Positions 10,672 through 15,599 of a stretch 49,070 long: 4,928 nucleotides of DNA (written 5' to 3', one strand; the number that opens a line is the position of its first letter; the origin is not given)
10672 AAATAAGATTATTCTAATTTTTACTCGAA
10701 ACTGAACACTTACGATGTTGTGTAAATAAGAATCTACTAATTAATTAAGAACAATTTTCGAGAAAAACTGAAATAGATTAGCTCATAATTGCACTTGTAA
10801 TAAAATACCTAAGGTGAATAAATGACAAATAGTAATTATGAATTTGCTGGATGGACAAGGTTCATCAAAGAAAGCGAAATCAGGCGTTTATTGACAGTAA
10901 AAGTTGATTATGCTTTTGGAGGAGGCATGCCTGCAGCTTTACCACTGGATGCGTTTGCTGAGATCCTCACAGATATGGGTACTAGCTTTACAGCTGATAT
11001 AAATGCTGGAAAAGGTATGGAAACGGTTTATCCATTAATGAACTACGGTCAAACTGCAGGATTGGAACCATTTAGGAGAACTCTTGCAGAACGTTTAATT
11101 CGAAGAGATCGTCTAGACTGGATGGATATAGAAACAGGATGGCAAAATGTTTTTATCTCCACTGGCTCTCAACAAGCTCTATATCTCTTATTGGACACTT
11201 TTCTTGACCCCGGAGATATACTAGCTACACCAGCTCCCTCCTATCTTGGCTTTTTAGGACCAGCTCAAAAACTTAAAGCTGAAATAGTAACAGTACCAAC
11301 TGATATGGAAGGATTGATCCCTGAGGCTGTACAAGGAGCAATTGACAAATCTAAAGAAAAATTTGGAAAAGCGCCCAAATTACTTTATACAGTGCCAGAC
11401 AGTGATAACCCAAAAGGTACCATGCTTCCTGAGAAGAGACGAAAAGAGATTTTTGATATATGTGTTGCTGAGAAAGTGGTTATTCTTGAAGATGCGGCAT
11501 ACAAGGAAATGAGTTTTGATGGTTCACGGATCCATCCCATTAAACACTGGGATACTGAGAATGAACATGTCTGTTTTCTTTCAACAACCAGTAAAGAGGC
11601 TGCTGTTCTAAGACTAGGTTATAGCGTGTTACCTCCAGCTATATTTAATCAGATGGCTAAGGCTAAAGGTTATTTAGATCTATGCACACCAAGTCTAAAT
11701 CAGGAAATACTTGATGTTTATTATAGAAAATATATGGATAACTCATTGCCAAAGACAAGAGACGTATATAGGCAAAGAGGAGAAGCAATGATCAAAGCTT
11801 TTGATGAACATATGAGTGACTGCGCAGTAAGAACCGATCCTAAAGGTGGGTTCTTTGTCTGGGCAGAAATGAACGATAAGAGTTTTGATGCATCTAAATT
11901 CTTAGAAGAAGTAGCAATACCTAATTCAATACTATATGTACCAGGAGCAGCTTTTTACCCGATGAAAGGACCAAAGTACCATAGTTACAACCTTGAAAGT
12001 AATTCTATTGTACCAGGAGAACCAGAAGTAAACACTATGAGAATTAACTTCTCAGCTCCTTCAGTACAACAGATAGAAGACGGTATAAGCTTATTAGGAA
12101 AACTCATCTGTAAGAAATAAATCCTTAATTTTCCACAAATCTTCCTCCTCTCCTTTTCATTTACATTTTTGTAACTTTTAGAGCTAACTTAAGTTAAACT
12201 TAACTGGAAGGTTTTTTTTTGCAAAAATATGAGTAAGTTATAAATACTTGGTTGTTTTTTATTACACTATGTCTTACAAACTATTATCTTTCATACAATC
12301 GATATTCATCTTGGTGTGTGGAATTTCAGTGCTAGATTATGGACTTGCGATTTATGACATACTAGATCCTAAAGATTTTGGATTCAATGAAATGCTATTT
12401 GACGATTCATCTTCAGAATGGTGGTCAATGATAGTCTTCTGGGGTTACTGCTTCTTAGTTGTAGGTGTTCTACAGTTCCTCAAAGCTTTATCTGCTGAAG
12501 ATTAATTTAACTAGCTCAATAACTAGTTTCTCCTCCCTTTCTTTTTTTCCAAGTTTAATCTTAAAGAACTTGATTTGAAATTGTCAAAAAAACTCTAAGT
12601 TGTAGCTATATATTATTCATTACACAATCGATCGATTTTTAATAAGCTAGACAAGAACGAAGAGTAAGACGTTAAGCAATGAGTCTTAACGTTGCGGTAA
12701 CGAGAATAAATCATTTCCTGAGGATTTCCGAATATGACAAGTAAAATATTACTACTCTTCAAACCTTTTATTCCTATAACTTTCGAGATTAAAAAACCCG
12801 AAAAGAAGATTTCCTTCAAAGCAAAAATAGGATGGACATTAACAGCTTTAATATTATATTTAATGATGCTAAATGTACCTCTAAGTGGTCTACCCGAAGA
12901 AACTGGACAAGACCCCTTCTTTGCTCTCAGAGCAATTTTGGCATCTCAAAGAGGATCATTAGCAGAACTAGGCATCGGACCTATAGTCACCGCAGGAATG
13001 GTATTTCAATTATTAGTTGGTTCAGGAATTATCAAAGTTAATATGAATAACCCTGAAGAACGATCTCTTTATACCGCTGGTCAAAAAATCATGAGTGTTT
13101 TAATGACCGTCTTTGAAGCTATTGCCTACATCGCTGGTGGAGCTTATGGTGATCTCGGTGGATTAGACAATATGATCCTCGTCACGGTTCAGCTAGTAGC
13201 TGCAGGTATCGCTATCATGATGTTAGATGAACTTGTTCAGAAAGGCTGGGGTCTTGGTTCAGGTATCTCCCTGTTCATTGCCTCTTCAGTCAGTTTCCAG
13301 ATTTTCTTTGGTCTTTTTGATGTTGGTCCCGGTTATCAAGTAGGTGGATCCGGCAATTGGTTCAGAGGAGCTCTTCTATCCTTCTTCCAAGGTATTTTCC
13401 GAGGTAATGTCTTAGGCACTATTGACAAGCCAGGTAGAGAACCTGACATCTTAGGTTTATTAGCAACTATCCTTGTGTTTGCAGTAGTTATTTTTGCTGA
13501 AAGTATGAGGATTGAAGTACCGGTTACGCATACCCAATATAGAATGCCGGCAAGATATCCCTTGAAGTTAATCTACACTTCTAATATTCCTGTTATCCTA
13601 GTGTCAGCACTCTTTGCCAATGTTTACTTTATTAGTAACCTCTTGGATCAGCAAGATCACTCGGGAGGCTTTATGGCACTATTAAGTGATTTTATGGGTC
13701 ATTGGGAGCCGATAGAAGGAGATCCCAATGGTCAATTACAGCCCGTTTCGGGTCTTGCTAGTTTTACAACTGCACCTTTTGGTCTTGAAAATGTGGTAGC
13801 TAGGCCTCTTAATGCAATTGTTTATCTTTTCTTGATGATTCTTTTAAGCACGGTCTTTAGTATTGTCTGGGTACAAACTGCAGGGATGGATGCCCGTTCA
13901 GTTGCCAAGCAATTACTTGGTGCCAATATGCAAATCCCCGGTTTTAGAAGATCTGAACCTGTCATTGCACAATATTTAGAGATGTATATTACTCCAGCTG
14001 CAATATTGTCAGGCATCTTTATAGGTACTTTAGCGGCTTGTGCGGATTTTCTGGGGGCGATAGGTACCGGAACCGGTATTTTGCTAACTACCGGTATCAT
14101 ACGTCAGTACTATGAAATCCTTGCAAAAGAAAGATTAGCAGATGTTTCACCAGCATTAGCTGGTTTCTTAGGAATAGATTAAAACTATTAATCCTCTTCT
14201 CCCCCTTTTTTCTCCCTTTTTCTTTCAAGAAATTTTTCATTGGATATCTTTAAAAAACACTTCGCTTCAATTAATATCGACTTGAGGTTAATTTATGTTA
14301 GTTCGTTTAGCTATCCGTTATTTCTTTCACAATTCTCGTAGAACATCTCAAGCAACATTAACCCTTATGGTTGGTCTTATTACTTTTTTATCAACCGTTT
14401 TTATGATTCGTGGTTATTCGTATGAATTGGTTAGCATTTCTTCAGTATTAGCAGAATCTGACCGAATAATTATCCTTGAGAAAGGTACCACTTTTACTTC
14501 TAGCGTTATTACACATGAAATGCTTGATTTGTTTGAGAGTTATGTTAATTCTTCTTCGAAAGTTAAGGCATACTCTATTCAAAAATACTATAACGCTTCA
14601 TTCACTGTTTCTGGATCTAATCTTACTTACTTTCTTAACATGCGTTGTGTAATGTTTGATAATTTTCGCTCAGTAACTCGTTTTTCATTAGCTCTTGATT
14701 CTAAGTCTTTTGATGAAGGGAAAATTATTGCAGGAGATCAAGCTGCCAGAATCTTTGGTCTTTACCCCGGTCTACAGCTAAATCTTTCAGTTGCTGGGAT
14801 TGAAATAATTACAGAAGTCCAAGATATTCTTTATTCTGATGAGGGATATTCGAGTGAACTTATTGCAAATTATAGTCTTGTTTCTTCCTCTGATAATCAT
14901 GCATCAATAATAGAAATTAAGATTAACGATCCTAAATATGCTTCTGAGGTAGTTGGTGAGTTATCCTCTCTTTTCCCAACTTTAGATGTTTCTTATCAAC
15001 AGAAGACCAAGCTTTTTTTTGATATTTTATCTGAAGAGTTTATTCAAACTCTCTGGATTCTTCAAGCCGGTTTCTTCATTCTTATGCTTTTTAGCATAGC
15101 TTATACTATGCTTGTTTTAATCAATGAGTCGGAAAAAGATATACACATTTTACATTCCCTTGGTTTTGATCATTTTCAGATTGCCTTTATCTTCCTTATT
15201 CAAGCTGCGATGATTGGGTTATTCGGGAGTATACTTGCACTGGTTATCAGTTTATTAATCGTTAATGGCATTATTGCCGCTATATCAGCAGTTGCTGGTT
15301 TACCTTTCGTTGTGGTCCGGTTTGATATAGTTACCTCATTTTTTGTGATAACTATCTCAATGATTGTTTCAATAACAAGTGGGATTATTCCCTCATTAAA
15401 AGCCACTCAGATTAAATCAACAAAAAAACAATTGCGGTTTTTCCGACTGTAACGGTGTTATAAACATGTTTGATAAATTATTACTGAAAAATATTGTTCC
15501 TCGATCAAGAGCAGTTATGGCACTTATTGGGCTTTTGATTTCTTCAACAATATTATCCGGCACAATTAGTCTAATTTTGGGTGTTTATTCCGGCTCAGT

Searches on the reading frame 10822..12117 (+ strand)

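Call 74: search_protein_families(library=pfam, proteins=[window:10822-12117:+], max_evalue=0.00001)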
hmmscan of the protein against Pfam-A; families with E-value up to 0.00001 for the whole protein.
window:10822-12117:+ (432 aa): 1 family
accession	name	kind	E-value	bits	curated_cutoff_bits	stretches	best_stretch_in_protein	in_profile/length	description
PF00155.27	Aminotran_1_2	-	1.4e-22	80.8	19.7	1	72-363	35-321/361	Aminotransferase class I and II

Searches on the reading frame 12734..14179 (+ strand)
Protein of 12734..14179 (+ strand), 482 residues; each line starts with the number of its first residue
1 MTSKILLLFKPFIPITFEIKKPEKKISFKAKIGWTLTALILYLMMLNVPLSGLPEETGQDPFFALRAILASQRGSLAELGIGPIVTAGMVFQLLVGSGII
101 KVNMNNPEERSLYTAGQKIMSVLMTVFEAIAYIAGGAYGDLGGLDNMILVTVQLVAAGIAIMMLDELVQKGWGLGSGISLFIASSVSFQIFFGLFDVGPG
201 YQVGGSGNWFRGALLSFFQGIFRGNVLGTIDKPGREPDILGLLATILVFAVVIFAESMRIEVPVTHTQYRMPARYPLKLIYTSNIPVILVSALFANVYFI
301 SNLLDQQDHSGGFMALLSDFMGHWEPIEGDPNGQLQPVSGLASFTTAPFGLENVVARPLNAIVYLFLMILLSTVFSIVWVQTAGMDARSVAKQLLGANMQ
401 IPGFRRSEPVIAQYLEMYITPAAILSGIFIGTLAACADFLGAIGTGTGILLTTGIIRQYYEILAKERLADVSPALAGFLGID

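Call 74: search_protein_families(library=pfam, proteins=[window:12734-14179:+], max_evalue=0.00001)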
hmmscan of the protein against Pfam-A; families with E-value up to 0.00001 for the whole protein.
window:12734-14179:+ (482 aa): 2 families
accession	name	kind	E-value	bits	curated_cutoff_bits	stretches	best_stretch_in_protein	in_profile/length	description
PF00344.25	SecY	-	5.1e-63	213.7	32.2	1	75-460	1-306/306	SecY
PF10559.14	Plug_translocon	-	1.5e-10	41.1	22.1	1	40-74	1-35/35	Plug domain of Sec61p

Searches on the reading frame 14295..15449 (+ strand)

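Call 74: search_protein_families(library=pfam, proteins=[window:14295-15449:+], max_evalue=0.00001)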
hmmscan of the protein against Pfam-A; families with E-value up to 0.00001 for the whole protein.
window:14295-15449:+ (385 aa): 1 family
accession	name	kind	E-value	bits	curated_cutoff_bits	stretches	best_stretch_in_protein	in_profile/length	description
PF02687.27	FtsX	-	5.3e-09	36.6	25.5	1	258-372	5-117/120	FtsX-like permease C-terminal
